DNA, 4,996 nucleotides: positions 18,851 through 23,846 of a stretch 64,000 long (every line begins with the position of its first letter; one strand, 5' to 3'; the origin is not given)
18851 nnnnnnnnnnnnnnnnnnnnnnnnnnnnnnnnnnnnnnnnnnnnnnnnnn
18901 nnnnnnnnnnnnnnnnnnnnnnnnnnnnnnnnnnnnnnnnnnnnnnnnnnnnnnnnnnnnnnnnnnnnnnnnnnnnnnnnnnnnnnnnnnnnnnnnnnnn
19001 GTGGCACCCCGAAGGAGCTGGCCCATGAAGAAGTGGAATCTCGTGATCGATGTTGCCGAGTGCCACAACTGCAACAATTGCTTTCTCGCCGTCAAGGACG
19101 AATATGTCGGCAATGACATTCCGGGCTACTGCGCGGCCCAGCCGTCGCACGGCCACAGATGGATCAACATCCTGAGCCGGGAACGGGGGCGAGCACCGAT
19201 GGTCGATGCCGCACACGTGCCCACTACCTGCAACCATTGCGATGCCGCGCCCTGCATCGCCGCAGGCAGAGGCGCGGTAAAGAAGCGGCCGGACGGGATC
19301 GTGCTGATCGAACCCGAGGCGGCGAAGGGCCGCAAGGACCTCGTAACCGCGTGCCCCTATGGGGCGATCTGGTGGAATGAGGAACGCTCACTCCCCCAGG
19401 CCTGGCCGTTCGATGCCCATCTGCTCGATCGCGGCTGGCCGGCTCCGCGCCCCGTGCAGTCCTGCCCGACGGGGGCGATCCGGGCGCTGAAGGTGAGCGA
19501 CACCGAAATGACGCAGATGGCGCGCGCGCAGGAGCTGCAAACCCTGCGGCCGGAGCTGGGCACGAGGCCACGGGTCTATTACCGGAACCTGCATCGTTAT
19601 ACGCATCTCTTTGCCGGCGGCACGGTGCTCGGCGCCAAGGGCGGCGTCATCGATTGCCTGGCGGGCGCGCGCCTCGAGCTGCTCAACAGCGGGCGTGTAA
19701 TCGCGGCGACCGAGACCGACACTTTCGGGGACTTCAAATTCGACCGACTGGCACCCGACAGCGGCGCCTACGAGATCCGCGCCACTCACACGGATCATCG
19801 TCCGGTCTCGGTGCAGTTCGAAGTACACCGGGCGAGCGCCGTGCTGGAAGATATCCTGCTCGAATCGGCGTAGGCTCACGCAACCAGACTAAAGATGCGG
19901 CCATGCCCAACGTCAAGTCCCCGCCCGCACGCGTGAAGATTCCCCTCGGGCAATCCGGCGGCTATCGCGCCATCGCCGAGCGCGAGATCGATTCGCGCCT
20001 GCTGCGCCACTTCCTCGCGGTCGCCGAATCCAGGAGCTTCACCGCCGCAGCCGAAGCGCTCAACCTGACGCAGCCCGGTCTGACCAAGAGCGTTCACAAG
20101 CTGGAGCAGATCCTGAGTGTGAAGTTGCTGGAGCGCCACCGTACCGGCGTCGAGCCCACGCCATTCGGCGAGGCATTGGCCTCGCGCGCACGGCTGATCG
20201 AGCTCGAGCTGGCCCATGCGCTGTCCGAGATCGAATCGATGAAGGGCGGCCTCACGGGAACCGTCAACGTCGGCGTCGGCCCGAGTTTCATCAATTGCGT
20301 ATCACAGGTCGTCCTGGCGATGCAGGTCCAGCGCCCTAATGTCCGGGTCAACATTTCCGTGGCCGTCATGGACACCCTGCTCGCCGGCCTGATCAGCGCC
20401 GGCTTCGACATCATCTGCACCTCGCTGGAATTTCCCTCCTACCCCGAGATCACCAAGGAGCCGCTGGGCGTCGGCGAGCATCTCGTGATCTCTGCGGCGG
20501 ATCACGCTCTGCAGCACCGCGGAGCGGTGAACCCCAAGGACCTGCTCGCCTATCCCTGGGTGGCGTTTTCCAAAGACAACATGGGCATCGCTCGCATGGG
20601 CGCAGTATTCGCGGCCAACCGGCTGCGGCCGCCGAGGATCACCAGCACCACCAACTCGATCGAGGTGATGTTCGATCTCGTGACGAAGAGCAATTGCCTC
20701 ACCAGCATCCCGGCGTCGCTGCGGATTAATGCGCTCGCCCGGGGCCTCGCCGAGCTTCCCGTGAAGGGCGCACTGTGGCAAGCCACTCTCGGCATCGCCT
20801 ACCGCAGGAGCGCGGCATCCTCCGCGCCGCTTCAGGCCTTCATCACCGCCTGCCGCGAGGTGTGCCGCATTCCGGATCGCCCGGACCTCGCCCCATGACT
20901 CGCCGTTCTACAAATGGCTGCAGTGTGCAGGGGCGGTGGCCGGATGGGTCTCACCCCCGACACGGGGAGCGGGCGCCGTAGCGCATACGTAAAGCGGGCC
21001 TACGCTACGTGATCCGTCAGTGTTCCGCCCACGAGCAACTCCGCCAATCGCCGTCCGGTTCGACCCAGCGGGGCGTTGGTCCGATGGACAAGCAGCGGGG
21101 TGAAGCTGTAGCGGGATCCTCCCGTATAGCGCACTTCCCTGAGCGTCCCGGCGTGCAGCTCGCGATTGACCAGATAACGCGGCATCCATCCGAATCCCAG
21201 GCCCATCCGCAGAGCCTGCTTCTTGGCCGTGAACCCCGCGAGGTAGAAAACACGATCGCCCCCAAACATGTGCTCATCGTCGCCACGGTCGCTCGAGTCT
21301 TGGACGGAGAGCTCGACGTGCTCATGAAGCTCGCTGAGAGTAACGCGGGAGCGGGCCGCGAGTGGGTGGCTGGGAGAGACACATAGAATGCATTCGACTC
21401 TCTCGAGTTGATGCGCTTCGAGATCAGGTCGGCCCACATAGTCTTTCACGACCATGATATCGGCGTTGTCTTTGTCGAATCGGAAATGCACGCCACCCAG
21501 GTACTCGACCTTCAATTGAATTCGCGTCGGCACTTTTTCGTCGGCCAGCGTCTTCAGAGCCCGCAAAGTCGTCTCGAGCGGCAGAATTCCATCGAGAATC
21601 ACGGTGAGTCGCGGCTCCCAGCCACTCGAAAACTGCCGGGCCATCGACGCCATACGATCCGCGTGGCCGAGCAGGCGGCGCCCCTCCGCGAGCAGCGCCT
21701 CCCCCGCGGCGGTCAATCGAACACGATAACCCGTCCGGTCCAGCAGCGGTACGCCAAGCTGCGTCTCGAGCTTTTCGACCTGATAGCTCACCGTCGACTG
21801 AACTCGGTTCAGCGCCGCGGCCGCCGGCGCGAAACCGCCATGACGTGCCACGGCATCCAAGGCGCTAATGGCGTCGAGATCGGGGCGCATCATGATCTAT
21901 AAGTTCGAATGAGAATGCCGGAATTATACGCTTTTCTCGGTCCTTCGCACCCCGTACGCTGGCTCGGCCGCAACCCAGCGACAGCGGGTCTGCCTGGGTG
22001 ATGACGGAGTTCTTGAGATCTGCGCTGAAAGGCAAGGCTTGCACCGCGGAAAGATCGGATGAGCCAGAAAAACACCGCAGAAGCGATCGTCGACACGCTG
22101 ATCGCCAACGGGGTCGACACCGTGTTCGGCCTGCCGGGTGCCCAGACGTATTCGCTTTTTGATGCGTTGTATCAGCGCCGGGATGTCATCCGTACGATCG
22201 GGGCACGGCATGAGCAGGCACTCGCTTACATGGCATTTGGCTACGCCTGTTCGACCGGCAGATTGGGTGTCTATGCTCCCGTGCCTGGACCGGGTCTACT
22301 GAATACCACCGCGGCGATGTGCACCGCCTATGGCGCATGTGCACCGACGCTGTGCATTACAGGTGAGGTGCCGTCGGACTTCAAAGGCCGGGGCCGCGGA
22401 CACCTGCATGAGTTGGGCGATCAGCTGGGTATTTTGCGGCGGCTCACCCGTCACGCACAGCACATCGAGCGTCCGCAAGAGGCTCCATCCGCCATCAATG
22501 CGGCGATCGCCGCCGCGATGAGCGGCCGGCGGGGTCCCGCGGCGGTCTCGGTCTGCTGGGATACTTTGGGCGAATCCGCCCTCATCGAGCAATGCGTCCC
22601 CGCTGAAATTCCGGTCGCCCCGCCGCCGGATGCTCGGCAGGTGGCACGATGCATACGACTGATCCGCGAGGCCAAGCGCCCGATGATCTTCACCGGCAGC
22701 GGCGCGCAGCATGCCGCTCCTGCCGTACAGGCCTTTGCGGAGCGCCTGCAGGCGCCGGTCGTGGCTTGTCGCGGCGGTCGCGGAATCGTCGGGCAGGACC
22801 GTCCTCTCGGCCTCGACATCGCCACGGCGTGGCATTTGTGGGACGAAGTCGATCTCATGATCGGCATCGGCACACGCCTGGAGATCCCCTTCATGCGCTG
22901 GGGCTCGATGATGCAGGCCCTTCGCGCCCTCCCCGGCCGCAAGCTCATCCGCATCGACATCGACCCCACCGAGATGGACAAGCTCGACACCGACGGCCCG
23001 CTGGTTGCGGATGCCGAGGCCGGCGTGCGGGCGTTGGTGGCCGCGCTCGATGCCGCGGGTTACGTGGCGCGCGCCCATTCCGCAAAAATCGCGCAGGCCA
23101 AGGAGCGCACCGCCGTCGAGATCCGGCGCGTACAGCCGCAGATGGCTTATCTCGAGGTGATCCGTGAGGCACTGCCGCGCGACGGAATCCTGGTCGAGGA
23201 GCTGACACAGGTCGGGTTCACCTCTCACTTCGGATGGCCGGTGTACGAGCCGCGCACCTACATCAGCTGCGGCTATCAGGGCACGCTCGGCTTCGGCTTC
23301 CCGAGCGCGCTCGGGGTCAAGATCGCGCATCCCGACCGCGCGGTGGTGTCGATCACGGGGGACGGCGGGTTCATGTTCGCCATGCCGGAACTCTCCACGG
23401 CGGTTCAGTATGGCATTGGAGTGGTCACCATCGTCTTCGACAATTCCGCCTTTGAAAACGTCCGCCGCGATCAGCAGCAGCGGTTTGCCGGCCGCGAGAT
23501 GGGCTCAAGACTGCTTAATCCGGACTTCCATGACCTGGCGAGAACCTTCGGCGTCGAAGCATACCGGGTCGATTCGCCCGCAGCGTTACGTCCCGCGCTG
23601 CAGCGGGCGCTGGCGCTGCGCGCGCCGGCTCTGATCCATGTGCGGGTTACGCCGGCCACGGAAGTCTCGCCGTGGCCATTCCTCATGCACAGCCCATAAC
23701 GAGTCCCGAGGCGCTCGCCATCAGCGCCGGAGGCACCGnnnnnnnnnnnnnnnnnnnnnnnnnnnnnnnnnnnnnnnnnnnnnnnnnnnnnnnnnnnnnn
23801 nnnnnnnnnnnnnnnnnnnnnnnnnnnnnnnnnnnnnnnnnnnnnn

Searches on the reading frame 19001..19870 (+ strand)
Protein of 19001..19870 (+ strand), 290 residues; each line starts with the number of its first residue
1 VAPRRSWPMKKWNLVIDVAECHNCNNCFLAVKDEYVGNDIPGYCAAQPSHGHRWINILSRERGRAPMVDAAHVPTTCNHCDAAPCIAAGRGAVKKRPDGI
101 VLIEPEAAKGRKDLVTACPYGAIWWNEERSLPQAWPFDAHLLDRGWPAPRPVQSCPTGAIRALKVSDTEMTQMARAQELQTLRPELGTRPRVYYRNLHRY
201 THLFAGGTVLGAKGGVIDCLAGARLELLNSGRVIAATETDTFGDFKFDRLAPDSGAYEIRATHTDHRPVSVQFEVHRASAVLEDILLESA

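Call 61: search_protein_families(library=pfam, proteins=[window:19001-19870:+], max_evalue=0.00001)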
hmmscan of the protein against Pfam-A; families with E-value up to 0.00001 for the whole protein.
window:19001-19870:+ (290 aa): 2 families
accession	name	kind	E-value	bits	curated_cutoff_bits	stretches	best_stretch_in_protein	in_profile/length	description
PF13247.11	Fer4_11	-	6.5e-15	55.6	26.2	1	70-161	3-96/100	4Fe-4S dicluster domain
PF13620.12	CarboxypepD_reg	-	3e-06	27.9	32.3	1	207-281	4-75/82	Carboxypeptidase regulatory-like domain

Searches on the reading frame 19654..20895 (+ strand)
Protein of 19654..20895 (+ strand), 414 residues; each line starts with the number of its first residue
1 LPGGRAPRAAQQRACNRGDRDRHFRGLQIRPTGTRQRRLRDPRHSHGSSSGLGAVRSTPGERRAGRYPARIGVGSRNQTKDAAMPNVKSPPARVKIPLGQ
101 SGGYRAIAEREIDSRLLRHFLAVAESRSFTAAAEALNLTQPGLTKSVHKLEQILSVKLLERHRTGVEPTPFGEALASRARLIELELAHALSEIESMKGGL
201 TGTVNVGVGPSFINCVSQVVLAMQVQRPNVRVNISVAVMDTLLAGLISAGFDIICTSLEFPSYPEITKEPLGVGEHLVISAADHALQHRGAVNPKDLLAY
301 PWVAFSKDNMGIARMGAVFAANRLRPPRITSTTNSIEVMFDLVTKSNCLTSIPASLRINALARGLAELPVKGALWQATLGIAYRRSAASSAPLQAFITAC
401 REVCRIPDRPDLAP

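Call 63: search_protein_families(library=pfam, proteins=[window:19654-20895:+], max_evalue=0.0001)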
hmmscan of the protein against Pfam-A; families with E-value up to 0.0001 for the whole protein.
window:19654-20895:+ (414 aa): 2 families
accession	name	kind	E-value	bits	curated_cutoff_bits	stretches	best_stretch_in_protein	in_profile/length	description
PF03466.25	LysR_substrate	-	7.1e-28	97.9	28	1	198-404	2-208/209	LysR substrate binding domain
PF00126.33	HTH_1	-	1.4e-20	73.4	26.6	1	115-173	2-60/60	Bacterial regulatory helix-turn-helix protein, lysR family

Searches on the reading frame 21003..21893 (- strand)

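Call 61: search_protein_families(library=pfam, proteins=[window:21003-21893:-], max_evalue=0.00001)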
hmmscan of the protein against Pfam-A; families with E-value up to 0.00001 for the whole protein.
window:21003-21893:- (297 aa): 2 families
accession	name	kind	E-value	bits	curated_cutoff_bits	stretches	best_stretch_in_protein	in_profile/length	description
PF00126.33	HTH_1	-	3.6e-20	72.1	26.6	1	6-65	1-60/60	Bacterial regulatory helix-turn-helix protein, lysR family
PF03466.25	LysR_substrate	-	1.3e-18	67.6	28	1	93-287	5-204/209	LysR substrate binding domain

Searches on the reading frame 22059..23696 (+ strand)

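Call 61: search_protein_families(library=pfam, proteins=[window:22059-23696:+], max_evalue=0.00001)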
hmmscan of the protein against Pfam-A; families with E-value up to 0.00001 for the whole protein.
window:22059-23696:+ (546 aa): 3 families
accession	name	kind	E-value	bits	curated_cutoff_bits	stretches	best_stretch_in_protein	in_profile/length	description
PF02775.26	TPP_enzyme_C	-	3.9e-41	140.8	21.9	1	390-528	11-151/151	Thiamine pyrophosphate enzyme, C-terminal TPP binding domain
PF02776.23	TPP_enzyme_N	-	1.7e-31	108.9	26.8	1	5-124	2-118/119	Thiamine pyrophosphate enzyme, N-terminal TPP binding domain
PF00205.28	TPP_enzyme_M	-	2.9e-22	79.3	30.4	1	195-326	1-137/137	Thiamine pyrophosphate enzyme, central domain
